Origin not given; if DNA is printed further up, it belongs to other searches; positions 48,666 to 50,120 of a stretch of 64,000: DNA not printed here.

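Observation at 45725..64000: Candidate protein O-glycosylation system: lipid-sugar synthase and two GT-C/TPR transferases beside Pro/Thr- and beta-sandwich-rich surface proteins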

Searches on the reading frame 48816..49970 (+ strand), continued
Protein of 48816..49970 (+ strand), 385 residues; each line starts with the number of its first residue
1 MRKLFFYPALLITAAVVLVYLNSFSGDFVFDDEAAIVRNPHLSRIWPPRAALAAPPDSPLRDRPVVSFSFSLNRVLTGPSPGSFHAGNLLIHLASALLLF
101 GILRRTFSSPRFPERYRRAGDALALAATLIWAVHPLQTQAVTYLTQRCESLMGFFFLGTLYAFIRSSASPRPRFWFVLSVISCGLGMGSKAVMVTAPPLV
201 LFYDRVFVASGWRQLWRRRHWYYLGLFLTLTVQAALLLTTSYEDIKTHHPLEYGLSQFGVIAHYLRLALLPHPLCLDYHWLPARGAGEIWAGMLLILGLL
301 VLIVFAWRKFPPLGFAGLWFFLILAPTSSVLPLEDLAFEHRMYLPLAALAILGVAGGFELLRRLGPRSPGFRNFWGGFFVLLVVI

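Call 18: find_encoding_contigs(protein=P0030, flank=10000, max_places=2)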
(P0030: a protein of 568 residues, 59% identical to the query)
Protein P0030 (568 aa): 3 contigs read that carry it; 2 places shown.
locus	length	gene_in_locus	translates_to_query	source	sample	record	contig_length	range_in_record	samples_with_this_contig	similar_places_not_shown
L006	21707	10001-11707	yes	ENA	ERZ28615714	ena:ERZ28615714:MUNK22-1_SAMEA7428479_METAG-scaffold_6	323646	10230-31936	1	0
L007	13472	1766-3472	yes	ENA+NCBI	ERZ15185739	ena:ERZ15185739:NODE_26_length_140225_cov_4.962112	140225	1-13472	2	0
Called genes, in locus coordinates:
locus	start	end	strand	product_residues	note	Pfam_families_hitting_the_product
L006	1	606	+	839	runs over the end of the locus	PF13231:PMT_2, PF13432:TPR_16, PF13414:TPR_11, PF14559:TPR_19, PF13414:TPR_11, PF13432:TPR_16, PF14559:TPR_19, PF13432:TPR_16, +46 more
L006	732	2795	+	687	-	PF13428:TPR_14 (faint), PF13414:TPR_11 (weak), PF13424:TPR_12 (weak), PF13432:TPR_16, PF13414:TPR_11 (weak), PF14559:TPR_19 (weak), PF13432:TPR_16, PF21033:RMD1-3 (weak), +8 more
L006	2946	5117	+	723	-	PF13424:TPR_12 (weak), PF23914:TPR_CcmH_CycH (weak), PF14559:TPR_19 (weak), PF00515:TPR_1, PF07719:TPR_2 (weak), PF13432:TPR_16, PF13432:TPR_16, PF14559:TPR_19, +26 more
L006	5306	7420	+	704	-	PF13231:PMT_2, PF13432:TPR_16, PF00515:TPR_1, PF07719:TPR_2, PF13414:TPR_11, PF13424:TPR_12, PF13432:TPR_16, PF00515:TPR_1, +20 more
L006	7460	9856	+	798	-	PF13231:PMT_2, PF13432:TPR_16 (weak), PF00515:TPR_1 (weak), PF13414:TPR_11, PF13432:TPR_16, PF23914:TPR_CcmH_CycH, PF13432:TPR_16, PF13424:TPR_12, +28 more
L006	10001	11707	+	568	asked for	PF13432:TPR_16, PF14559:TPR_19 (weak), PF14559:TPR_19 (weak), PF13432:TPR_16, PF00515:TPR_1, PF07719:TPR_2, PF13424:TPR_12, PF14559:TPR_19, +17 more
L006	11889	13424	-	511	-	PF01467:CTP_transf_like, PF00294:PfkB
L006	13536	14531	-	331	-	PF01073:3Beta_HSD, PF01370:Epimerase, PF02719:Polysacc_synt_2, PF04321:RmlD_sub_bind, PF07993:NAD_binding_4 (faint), PF13460:NAD_binding_10, PF16363:GDP_Man_Dehyd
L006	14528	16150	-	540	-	-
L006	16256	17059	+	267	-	PF00456:Transketolase_N, PF13292:DXP_synthase_N (weak)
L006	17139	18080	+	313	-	PF02779:Transket_pyr, PF02780:Transketolase_C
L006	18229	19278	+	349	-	PF04055:Radical_SAM, PF13353:Fer4_12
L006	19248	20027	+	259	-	PF13641:Glyco_tranf_2_3 (weak), PF00535:Glycos_transf_2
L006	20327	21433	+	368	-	PF04055:Radical_SAM, PF13186:SPASM (weak)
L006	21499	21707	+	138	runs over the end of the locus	PF05635:23S_rRNA_IVP, PF22296:bAvd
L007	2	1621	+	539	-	?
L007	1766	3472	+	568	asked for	PF13432:TPR_16, PF14559:TPR_19 (weak), PF14559:TPR_19 (weak), PF13432:TPR_16, PF00515:TPR_1, PF07719:TPR_2, PF13424:TPR_12, PF14559:TPR_19, +17 more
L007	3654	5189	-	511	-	PF01467:CTP_transf_like, PF00294:PfkB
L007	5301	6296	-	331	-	PF01073:3Beta_HSD, PF01370:Epimerase, PF02719:Polysacc_synt_2, PF04321:RmlD_sub_bind, PF07993:NAD_binding_4 (faint), PF13460:NAD_binding_10, PF16363:GDP_Man_Dehyd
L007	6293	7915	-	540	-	-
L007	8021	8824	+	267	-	PF00456:Transketolase_N, PF13292:DXP_synthase_N (weak)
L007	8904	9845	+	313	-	PF02779:Transket_pyr, PF02780:Transketolase_C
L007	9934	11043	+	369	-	PF13353:Fer4_12, PF04055:Radical_SAM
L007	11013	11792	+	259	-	PF13641:Glyco_tranf_2_3 (weak), PF00535:Glycos_transf_2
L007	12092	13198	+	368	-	PF04055:Radical_SAM, PF13186:SPASM (weak)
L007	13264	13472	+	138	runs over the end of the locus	PF05635:23S_rRNA_IVP, PF22296:bAvd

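Call 24: search_protein_families(library=pfam, proteins=[window:48816-49970:+], max_evalue=10)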
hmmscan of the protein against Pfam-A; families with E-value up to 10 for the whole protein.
window:48816-49970:+ (385 aa): 2 families
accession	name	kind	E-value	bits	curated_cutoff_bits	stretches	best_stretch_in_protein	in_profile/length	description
PF13231.12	PMT_2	-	3e-08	34.5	26.1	1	64-234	4-155/160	Dolichyl-phosphate-mannose-protein mannosyltransferase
PF25637.1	DUF7942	-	1.7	9.1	26.7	2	295-339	21-68/104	Family of unknown function (DUF7942)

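Call 31: search_solved_structures(query=A1, max_evalue=1, show_alignments=0)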
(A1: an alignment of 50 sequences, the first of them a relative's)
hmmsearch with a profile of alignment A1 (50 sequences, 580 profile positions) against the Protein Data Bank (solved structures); distinct sequences matched with E-value up to 1: 473 (the best 60 are shown).
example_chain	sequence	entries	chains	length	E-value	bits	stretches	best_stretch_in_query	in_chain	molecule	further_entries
9qhb_A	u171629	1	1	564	7.4e-155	519.9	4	425-577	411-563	Engineered tetratricopeptide repeat protein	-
7yea_A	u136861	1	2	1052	2.2e-84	287.2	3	425-574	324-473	UDP-N-acetylglucosamine--peptide N-acetylglucosaminyltransferase 110 kDa subunit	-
7ntf_A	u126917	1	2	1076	2.2e-84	287.2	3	425-574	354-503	Isoform 1 of UDP-N-acetylglucosamine--peptide N-acetylglucosaminyltransferase 110 kDa subu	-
7yeh_B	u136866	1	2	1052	2.3e-84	287.1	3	425-574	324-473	UDP-N-acetylglucosamine--peptide N-acetylglucosaminyltransferase 110 kDa subunit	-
8bu0_A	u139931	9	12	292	5e-83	282.7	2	425-577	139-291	Consensus tetratricopeptide repeat protein | Crystal structure of an 8-repeat consensus TPR superhelix with Zinc. | Monomer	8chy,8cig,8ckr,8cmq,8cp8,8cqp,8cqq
9qhc_A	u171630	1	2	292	1.8e-79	271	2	425-577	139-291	Engineered tetratricopeptide repeat protein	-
1w3b_A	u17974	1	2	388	2.6e-77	263.8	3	421-565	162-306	UDP-N-ACETYLGLUCOSAMINE--PEPTIDE N-ACETYLGLUCOSAMINYLTRANSFERASE 110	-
6eou_A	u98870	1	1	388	4.2e-77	263.1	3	421-565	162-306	UDP-N-acetylglucosamine--peptide N-acetylglucosaminyltransferase 110 kDa subunit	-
7y4i_A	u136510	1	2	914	1.3e-57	198.8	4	430-563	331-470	Probable UDP-N-acetylglucosamine--peptide N-acetylglucosaminyltransferase SPINDLY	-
8dtf_A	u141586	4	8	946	1.6e-57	198.5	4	430-563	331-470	Probable UDP-N-acetylglucosamine--peptide N-acetylglucosaminyltransferase SPINDLY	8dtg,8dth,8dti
9g8o_B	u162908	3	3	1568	1.2e-48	169.2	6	428-541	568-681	Superkiller complex protein 3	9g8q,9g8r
7qdr_B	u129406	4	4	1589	1.2e-48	169.1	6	428-541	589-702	Tetratricopeptide repeat protein 37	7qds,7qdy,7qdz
9eh1_Q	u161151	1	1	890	7.1e-42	146.8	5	376-543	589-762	RNA polymerase-associated protein CTR9 homolog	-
6ted_Q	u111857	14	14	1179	2.3e-41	145.1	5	390-543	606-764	RNA polymerase-associated protein CTR9 homolog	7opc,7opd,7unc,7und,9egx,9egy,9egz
7oop_S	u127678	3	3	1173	2.4e-41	145.1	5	390-543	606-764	RNA polymerase-associated protein CTR9 homolog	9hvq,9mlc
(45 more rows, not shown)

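Call 35: find_related_loci(query=A1, collection=genome_contigs, flank=10000)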
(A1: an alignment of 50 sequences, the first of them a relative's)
Query A1 (566 aa) in genome_contigs; peptide patterns used: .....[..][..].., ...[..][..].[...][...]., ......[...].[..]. (x = any residue, [..] = any of these).
600 stretches matched a pattern (row limit reached: there are more); 589 encode a relative of the query (tblastn E <= 1e-3); the best 80 are kept; 79 distinct loci.
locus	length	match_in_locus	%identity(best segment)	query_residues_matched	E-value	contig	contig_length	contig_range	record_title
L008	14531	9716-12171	61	20-559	0e+0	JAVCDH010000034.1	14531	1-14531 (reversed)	MAG: Candidatus Euphemobacter frigidus isolate MAG_3300031227_11 Ga0307928_10002356, whole genome shotgun sequence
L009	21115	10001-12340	65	7-563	0e+0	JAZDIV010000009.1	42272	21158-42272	MAG: PVC group bacterium isolate MEGAHIT-group-0.426 k141_17057887, whole genome shotgun sequence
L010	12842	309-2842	52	20-564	1e-153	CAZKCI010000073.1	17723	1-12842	MAG TPA_asm: uncultured bacterium isolate binchicken_co255_117 genome assembly, contig: k141_4698090, whole genome shotg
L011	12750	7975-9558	46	20-549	9e-133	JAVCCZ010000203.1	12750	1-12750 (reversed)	MAG: Candidatus Erginobacter occultus isolate MAG_3300035698_653 Ga0374944_466238, whole genome shotgun sequence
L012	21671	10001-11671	43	9-555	3e-131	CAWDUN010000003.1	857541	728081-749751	MAG: uncultured Verrucomicrobiae bacterium isolate MFD05442.bin.1.45 genome assembly, contig: contig_8369, whole genome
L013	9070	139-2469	43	9-558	8e-130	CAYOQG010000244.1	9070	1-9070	MAG TPA_asm: uncultured Phycisphaeraceae bacterium isolate SRP323688_co1_276 genome assembly, contig: NODE_11277_length_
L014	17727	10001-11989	41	6-562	1e-127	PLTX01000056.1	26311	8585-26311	MAG: Verrucomicrobia bacterium isolate bog_1451 73.20120700_S1D.122_contig_90433, whole genome shotgun sequence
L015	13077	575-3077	41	7-564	2e-124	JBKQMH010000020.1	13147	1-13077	MAG: Verrucomicrobiia bacterium isolate CRr3G3H3I__bin_98 CRr3G3H3I_000000027952, whole genome shotgun sequence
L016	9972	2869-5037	44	10-565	4e-124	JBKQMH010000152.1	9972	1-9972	MAG: Verrucomicrobiia bacterium isolate CRr3G3H3I__bin_98 CRr3G3H3I_000000231443, whole genome shotgun sequence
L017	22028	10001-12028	42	20-565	1e-120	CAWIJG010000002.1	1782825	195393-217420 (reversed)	MAG: uncultured Verrucomicrobiae bacterium isolate MFD05512.bin.1.230 genome assembly, contig: contig_15775, whole genom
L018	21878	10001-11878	43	1-558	9e-120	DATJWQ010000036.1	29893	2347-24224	MAG TPA_asm: Verrucomicrobiia bacterium isolate SMAG_U15103 k141_1959927, whole genome shotgun sequence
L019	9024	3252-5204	38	19-559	1e-118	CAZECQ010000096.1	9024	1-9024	MAG TPA_asm: uncultured Pirellulales bacterium isolate binchicken_co334_241 genome assembly, contig: NODE_14515_length_9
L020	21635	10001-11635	40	10-551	3e-118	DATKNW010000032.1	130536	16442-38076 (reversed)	MAG TPA_asm: Verrucomicrobiia bacterium isolate SMAG_U14747 k141_513941, whole genome shotgun sequence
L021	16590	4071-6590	41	1-555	5e-118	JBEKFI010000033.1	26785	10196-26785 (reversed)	MAG: Verrucomicrobiia bacterium isolate SPRUCE 226 SPRUCE_226_33, whole genome shotgun sequence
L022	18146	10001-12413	41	8-565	1e-117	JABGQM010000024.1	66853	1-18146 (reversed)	MAG: Verrucomicrobia bacterium isolate co234_bin56 co234_bin56_Ctg24, whole genome shotgun sequence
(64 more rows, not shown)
